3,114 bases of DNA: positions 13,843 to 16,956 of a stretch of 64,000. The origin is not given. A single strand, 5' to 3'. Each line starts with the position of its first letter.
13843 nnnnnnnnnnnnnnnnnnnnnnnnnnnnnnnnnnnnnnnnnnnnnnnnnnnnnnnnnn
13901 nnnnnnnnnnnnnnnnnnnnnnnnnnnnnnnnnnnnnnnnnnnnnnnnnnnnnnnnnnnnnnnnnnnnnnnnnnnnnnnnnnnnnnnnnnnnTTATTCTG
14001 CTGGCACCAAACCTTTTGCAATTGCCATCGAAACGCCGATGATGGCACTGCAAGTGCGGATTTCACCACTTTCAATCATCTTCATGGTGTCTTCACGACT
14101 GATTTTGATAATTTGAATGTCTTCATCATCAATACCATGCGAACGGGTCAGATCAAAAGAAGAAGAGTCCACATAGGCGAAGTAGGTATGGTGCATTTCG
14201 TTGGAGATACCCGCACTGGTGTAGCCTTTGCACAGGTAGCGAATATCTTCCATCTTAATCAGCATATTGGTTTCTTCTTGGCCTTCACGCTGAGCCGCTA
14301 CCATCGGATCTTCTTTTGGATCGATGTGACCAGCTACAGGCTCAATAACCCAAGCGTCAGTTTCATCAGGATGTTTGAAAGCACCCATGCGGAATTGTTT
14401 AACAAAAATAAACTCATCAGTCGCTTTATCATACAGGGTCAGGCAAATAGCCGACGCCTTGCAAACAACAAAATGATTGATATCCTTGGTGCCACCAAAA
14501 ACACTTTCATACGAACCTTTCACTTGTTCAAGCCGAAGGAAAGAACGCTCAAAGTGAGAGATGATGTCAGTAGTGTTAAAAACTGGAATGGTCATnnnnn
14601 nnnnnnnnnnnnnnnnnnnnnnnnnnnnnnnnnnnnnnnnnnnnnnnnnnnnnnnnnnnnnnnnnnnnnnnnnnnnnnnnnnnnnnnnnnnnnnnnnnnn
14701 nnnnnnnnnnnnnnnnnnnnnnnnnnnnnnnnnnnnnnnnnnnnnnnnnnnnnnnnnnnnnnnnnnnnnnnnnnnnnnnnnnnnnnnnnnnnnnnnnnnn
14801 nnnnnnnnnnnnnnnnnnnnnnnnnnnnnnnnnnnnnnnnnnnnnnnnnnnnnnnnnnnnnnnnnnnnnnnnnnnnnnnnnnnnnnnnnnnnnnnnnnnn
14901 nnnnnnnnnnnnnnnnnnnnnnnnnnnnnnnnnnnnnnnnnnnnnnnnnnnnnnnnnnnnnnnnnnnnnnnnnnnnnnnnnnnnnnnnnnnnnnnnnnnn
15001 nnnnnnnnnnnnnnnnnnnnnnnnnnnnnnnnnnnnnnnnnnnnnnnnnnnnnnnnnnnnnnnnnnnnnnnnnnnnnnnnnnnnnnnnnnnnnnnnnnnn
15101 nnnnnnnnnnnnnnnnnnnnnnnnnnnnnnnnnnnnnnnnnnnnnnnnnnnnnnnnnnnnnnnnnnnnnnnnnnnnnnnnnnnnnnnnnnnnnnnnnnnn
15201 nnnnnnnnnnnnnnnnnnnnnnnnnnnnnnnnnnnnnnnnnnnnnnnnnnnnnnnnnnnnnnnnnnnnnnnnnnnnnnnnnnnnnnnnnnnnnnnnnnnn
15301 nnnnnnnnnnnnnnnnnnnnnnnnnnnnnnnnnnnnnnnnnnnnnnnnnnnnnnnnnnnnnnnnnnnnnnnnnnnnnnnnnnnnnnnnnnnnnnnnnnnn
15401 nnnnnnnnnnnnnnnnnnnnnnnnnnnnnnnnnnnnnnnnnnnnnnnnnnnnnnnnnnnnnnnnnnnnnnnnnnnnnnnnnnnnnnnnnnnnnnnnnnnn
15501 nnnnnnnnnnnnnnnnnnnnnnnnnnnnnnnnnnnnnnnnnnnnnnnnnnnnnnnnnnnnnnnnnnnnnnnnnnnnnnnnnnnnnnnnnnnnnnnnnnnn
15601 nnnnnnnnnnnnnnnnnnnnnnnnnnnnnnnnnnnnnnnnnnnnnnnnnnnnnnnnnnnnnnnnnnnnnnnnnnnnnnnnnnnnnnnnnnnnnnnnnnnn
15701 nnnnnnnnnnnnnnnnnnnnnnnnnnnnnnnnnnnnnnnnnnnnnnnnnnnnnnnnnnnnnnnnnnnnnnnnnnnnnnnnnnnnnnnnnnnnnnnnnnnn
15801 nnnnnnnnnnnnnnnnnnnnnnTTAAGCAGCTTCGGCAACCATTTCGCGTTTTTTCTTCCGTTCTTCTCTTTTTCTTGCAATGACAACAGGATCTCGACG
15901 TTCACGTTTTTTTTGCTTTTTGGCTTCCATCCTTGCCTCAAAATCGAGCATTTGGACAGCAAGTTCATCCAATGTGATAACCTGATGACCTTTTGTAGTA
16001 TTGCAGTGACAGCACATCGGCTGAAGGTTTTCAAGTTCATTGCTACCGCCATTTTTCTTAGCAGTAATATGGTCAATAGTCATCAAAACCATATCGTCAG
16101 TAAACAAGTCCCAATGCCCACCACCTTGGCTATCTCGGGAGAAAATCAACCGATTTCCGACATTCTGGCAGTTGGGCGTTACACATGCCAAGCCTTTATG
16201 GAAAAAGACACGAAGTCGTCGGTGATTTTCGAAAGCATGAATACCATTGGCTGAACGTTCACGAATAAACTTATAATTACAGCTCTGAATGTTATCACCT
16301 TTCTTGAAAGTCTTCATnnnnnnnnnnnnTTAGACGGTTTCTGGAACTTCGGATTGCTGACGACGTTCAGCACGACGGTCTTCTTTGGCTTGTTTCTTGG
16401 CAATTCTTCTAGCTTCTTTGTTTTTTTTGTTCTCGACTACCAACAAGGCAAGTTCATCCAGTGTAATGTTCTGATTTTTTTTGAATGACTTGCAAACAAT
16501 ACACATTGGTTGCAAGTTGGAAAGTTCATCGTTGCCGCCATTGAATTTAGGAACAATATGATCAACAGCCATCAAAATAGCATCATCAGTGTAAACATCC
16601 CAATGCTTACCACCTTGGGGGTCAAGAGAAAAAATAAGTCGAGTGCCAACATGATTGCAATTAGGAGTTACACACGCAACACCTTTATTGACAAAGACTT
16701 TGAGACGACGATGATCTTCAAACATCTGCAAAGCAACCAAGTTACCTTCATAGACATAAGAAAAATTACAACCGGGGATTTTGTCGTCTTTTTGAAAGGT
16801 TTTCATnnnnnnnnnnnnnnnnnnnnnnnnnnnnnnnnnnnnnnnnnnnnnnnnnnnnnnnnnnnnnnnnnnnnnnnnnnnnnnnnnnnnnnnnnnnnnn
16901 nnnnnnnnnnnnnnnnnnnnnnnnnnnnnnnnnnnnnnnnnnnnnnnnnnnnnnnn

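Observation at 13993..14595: Nucleotide and NAD-metabolite enzymes scattered through the region: Nudix, PncC/CinA, oligoribonuclease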

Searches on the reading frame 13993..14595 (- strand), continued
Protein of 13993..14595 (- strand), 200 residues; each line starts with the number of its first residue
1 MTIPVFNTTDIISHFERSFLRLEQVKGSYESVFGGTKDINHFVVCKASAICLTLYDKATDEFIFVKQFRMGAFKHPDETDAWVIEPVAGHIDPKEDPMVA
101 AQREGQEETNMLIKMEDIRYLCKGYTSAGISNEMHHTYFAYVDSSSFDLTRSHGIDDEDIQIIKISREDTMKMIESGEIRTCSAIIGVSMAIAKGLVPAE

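Call 86: fold_search(model_id=the predicted structure, library=pdb)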
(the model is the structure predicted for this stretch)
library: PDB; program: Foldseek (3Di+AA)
matches with E <= 10: 859; with E <= 0.001: 127
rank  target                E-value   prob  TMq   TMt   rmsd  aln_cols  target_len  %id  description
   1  9drd_F                2.5e-11  1.00  0.50  0.51  11.9       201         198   22  Crystal structure of ADP-ribose diphosphatase from Klebsiella pneumoniae (Apo, monoclinic P form 2) (released 2024-10-02)
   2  9dt6_E                3.6e-11  1.00  0.50  0.49  11.9       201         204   22  Crystal structure of ADP-ribose diphosphatase from Klebsiella pneumoniae (CMP bound, P21 form) (released 2024-10-09)
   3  9dre_C                5.3e-11  1.00  0.50  0.51  11.9       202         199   22  Crystal structure of ADP-ribose diphosphatase from Klebsiella pneumoniae (ADP bound, P21 form) (released 2024-10-02)
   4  9drf_E                6.3e-11  1.00  0.50  0.50  11.9       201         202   22  Crystal structure of ADP-ribose diphosphatase from Klebsiella pneumoniae (DTP bound, P21 form) (released 2024-10-02)
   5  9drf_C                6.3e-11  1.00  0.50  0.50  11.9       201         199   22  Crystal structure of ADP-ribose diphosphatase from Klebsiella pneumoniae (DTP bound, P21 form) (released 2024-10-02)
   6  9drd_A                7.0e-11  1.00  0.50  0.51  11.6       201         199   21  Crystal structure of ADP-ribose diphosphatase from Klebsiella pneumoniae (Apo, monoclinic P form 2) (released 2024-10-02)
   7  9b22_A                9.7e-11  1.00  0.51  0.50  11.6       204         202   22  Crystal structure of ADP-ribose diphosphatase from Klebsiella pneumoniae (ADP Ribose and AMP bound) (released 2024-03-27)
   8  9dre_E                1.2e-10  1.00  0.50  0.49  12.0       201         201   21  Crystal structure of ADP-ribose diphosphatase from Klebsiella pneumoniae (ADP bound, P21 form) (released 2024-10-02)
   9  9dsz_E                1.3e-10  1.00  0.50  0.50  11.9       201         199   22  Crystal structure of ADP-ribose diphosphatase from Klebsiella pneumoniae (DTP bound) (released 2024-10-09)
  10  9dre_A                1.3e-10  1.00  0.50  0.50  11.9       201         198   21  Crystal structure of ADP-ribose diphosphatase from Klebsiella pneumoniae (ADP bound, P21 form) (released 2024-10-02)
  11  9dsz_A                1.4e-10  1.00  0.50  0.52  11.8       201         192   21  Crystal structure of ADP-ribose diphosphatase from Klebsiella pneumoniae (DTP bound) (released 2024-10-09)
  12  9dsz_B                1.8e-10  1.00  0.50  0.51  11.7       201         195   21  Crystal structure of ADP-ribose diphosphatase from Klebsiella pneumoniae (DTP bound) (released 2024-10-09)
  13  1g0s_A                1.8e-10  1.00  0.51  0.51  11.7       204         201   19  THE CRYSTAL STRUCTURE OF THE E.COLI ADP-RIBOSE PYROPHOSPHATASE (released 2001-05-02)
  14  9drd_E                1.9e-10  1.00  0.51  0.52  11.6       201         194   21  Crystal structure of ADP-ribose diphosphatase from Klebsiella pneumoniae (Apo, monoclinic P form 2) (released 2024-10-02)
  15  9du6_A                2.0e-10  1.00  0.50  0.51  12.0       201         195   22  Crystal structure of ADP-ribose diphosphatase from Klebsiella pneumoniae (ATP bound) (released 2024-10-16)
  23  1g0s_B                3.6e-10  1.00  0.52  0.52  11.7       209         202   20  THE CRYSTAL STRUCTURE OF THE E.COLI ADP-RIBOSE PYROPHOSPHATASE (released 2001-05-02)
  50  3o52_C                7.8e-09  1.00  0.50  0.56  11.7       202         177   17  Structure of the E.coli GDP-mannose hydrolase (yffh) in complex with tartrate (released 2011-05-11)
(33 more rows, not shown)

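Call 90: find_related_loci(query=A2, collection=viral_contigs, flank=5000)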
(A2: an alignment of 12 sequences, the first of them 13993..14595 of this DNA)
Query A2 (200 aa) in viral_contigs; peptide patterns used: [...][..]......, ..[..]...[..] (x = any residue, [..] = any of these).
271 stretches matched a pattern; 1 encode a relative of the query (tblastn E <= 1e-3); 1 distinct loci.
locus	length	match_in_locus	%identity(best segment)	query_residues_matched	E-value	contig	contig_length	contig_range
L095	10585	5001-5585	58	5-199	4e-77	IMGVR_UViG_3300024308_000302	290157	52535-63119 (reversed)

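Call 98: search_protein_families(library=padloc, max_evalue=0.001, proteins=[window:13993-14595:-])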
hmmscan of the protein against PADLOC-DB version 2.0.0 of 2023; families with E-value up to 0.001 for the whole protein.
window:13993-14595:- (200 aa): 0 families

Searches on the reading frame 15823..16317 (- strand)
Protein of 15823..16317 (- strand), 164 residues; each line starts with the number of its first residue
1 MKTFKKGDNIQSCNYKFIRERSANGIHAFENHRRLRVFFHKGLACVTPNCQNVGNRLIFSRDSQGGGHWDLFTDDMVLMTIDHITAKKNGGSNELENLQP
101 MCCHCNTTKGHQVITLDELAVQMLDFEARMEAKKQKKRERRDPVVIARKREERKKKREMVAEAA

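Call 4: search_protein_families(library=pfam, proteins=[window:15823-16317:-], max_evalue=0.01)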
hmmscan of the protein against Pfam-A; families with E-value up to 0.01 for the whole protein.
window:15823-16317:- (164 aa): 2 families
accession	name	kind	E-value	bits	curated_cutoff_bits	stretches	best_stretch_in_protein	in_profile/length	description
PF01844.29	HNH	-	8.5e-11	42.3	21.4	1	78-111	13-46/47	HNH endonuclease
PF14279.12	HNH_5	-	1.3e-06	28.7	27.5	1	79-113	13-47/56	HNH endonuclease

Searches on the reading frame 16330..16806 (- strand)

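Call 4: search_protein_families(library=pfam, proteins=[window:16330-16806:-], max_evalue=0.01)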
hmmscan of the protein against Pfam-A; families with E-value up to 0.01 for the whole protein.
window:16330-16806:- (158 aa): 2 families
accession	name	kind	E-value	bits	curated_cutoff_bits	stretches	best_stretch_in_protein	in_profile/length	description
PF14279.12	HNH_5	-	1.1e-05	25.8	27.5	1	80-111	14-45/56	HNH endonuclease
PF01844.29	HNH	-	1.7e-05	25.3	21.4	1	80-109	15-44/47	HNH endonuclease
